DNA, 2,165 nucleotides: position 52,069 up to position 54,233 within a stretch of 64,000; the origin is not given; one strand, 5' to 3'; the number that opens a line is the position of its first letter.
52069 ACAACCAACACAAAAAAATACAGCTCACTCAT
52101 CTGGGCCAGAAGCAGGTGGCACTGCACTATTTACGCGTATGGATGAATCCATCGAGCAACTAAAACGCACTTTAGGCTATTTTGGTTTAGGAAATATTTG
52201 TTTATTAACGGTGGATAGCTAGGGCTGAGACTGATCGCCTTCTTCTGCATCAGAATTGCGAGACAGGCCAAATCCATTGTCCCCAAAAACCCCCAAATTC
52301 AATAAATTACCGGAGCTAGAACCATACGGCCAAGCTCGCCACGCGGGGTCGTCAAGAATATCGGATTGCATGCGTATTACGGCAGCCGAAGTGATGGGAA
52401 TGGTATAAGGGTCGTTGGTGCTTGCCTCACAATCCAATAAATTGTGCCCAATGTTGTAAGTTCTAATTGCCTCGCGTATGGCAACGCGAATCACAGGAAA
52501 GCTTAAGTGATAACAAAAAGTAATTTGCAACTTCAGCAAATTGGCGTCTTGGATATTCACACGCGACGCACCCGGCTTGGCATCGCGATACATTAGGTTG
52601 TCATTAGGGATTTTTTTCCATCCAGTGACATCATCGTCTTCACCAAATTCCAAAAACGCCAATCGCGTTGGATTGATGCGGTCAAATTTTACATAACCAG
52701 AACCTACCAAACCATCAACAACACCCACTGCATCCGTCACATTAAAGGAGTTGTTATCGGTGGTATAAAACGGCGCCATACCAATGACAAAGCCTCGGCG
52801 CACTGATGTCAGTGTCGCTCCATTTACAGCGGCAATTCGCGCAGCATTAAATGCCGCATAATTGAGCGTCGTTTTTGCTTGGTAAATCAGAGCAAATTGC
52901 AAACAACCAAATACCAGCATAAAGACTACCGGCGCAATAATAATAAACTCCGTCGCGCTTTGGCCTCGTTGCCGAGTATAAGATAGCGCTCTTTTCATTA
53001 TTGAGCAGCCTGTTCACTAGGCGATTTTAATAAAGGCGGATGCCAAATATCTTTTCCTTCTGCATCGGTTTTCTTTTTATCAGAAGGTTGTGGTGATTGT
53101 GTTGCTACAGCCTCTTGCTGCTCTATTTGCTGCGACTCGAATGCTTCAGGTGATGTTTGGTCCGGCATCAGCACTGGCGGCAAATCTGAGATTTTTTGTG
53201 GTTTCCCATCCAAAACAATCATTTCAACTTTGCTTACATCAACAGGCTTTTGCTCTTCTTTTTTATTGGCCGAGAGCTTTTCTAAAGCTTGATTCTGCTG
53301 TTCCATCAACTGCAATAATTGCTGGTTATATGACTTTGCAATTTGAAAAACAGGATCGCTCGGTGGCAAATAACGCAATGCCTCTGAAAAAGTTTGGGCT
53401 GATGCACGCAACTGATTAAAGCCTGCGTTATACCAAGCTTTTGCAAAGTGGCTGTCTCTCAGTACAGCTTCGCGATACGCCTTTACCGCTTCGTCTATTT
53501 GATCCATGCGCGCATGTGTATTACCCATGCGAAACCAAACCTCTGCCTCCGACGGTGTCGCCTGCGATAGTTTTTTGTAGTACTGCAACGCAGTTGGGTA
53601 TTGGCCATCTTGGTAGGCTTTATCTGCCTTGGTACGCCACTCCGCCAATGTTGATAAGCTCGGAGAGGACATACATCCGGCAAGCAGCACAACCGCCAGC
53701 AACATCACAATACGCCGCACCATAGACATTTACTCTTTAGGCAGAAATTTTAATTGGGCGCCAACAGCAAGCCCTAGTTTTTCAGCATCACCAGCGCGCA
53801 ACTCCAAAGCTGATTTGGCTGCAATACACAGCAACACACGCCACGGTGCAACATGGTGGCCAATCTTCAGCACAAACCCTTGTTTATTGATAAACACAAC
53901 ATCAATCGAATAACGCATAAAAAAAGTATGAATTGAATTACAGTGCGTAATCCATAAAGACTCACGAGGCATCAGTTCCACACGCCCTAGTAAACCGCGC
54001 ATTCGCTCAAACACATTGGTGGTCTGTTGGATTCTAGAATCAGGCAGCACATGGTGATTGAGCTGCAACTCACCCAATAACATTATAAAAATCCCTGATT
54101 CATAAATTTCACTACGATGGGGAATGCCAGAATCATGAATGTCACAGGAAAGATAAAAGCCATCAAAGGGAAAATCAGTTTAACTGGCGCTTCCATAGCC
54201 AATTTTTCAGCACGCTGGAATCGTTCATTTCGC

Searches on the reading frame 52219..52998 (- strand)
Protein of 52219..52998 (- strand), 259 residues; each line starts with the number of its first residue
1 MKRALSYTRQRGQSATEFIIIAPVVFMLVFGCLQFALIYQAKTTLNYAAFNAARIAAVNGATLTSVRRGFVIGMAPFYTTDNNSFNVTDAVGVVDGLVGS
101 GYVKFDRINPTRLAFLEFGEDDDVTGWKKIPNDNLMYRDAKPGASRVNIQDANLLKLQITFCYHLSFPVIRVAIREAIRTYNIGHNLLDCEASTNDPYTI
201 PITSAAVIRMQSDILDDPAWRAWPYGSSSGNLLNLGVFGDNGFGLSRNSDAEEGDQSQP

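Call 5: search_protein_families(library=ncbifam, proteins=[window:52219-52998:-], max_evalue=1)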
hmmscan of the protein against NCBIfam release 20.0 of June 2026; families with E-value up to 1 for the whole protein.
window:52219-52998:- (259 aa): 1 family
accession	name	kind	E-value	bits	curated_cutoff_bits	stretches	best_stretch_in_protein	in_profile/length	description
NF043013.1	DeGluthAmidYersProt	equivalog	0.15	11.1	500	1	145-176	140-171/278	deaminated glutathione amidase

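Call 6: search_protein_families(library=pfam, proteins=[window:52219-52998:-], max_evalue=10)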
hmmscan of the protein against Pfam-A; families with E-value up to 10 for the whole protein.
window:52219-52998:- (259 aa): 1 family
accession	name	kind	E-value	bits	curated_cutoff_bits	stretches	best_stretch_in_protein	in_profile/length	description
PF07811.17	TadE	-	1.6e-13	51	22.9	1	12-54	1-43/43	TadE-like protein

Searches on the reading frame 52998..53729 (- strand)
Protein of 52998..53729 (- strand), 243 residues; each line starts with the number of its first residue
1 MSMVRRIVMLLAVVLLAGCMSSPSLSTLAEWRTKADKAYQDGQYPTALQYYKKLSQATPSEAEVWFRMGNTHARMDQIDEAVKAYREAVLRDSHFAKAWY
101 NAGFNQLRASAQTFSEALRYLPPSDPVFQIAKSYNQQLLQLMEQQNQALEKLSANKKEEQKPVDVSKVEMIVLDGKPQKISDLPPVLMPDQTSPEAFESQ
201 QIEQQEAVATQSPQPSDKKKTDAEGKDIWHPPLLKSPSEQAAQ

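Call 5: search_protein_families(library=ncbifam, proteins=[window:52998-53729:-], max_evalue=1)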
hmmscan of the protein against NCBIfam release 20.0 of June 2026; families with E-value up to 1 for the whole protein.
window:52998-53729:- (243 aa): 21 families
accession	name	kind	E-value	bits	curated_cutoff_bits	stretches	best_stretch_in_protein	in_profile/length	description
NF040959.1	MamA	equivalog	1.6e-08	34.2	200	1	31-121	40-128/204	magnetosome protein MamA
NF053607.1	CHU_0125_OmpA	equivalog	5.2e-08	31.9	620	1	4-156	4-140/639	CHU_0125 family OmpA-like outer membrane integrity protein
NF033920.0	C39_PA2778_fam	equivalog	1.6e-07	31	150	1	23-109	151-237/255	PA2778 family cysteine peptidase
TIGR02552.1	LcrH_SycD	equivalog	9.7e-07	28.6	104.8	1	28-103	18-93/136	SycD/LcrH family type III secretion system chaperone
NF052230.1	T9SS_PorE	exception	1.3e-05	23.6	600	1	7-204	4-183/648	PorE family type IX secretion system protein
TIGR02917.1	PEP_TPR_lipo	equivalog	0.00015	19.7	312.2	1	30-119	603-690/899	XrtA/PEP-CTERM system TPR-repeat protein PrsT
TIGR03939.1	PGA_TPR_OMP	equivalog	0.00025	19.4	366.65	1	38-172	96-235/800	poly-beta-1,6 N-acetyl-D-glucosamine export porin PgaA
TIGR03302.1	OM_YfiO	subfamily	0.00026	20.6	81.4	1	5-85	3-93/239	outer membrane protein assembly factor BamD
NF047371.1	FlcA_CTERM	equivalog_domain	0.0012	17.4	300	1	38-89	483-534/646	periplasmic flagellar collar protein FlcA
NF052415.1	T3SS_chap_SctY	equivalog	0.0013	19.3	70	1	27-88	39-103/106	type III secretion apparatus assembly chaperone SctY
TIGR02521.1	type_IV_pilW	equivalog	0.0037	16.8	154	1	9-91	2-94/234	type IV pilus biogenesis/stability protein PilW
NF002725.1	PRK02603.1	equivalog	0.004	17.2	143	1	38-105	45-115/173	photosystem I assembly protein Ycf3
NF033762.1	social_mot_Tgl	equivalog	0.004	16.5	225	1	6-107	6-111/252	social motility TPR repeat lipoprotein Tgl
NF033758.1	gliding_GltE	equivalog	0.0063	15.5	225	1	37-103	265-331/411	adventurous gliding motility TPR repeat lipoprotein GltE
NF007692.0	PRK10370.1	equivalog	0.011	15.4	306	1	8-90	23-109/206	heme lyase NrfEFG subunit NrfG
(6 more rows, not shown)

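Call 6: search_protein_families(library=pfam, proteins=[window:52998-53729:-], max_evalue=10)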
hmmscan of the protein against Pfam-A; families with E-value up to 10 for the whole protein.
window:52998-53729:- (243 aa): 25 families
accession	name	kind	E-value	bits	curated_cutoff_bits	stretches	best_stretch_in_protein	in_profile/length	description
PF13414.12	TPR_11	-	1.4e-10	41.1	26.8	2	38-75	4-41/42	TPR repeat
PF07719.23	TPR_2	-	2.8e-10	40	27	2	62-92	1-31/34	Tetratricopeptide repeat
PF00515.34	TPR_1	-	2.6e-09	37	27.8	2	62-94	1-33/34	Tetratricopeptide repeat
PF13428.12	TPR_14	-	1.1e-07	32.2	23.5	2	29-70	2-43/44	Tetratricopeptide repeat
PF14559.12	TPR_19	-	5.5e-07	30.3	25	1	39-93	2-56/68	Tetratricopeptide repeat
PF13432.12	TPR_16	-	2.9e-06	28.1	32.7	2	67-103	2-38/65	Tetratricopeptide repeat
PF13181.12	TPR_8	-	3.8e-06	27.1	25.7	1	62-92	1-31/34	Tetratricopeptide repeat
PF13431.12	TPR_17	-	0.00016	22.1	24.4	1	50-82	1-33/34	Tetratricopeptide repeat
PF13424.12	TPR_12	-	0.00033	21.2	30.1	2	39-88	14-71/77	Tetratricopeptide repeat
PF08218.17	Citrate_ly_lig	-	0.0015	18.7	20.9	1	118-185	110-175/182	Citrate lyase ligase C-terminal domain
PF25575.1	TPR_BSK1_C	-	0.002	18.4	42.2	1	27-100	41-115/118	Serine/threonine-protein kinase BSK1-like, TPR repeats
PF13174.12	TPR_6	-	0.014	16.4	26.3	1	63-89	1-27/33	Tetratricopeptide repeat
PF23914.1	TPR_CcmH_CycH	-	0.015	15.6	42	2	56-89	44-77/158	Cytochrome c-type biogenesis protein H TPR domain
PF24575.1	TPR_Slam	-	0.021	15.7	35.2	1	33-81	52-100/104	Surface lipoprotein assembly modifier, N-terminal TPR repeats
PF13374.12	TPR_10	-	0.025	15.1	27.5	1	68-89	8-29/42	Tetratricopeptide repeat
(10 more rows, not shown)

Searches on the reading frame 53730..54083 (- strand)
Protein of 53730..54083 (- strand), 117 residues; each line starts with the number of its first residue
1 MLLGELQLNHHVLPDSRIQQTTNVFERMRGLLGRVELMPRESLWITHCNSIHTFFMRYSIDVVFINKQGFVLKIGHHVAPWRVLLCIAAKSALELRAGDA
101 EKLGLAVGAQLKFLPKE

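Call 5: search_protein_families(library=ncbifam, proteins=[window:53730-54083:-], max_evalue=1)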
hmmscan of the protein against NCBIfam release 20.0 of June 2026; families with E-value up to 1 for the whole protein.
window:53730-54083:- (117 aa): 1 family
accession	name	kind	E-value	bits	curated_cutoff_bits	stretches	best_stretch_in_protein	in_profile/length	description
NF002996.0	PRK03760.1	equivalog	4.4e-09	36.3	146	1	47-114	50-117/121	hypothetical protein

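Call 6: search_protein_families(library=pfam, proteins=[window:53730-54083:-], max_evalue=10)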
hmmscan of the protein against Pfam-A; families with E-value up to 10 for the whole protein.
window:53730-54083:- (117 aa): 1 family
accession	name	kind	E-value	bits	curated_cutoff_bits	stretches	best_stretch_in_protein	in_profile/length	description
PF02643.20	DUF192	-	9.4e-18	64.6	27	1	20-113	5-96/96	Uncharacterized ACR, COG1430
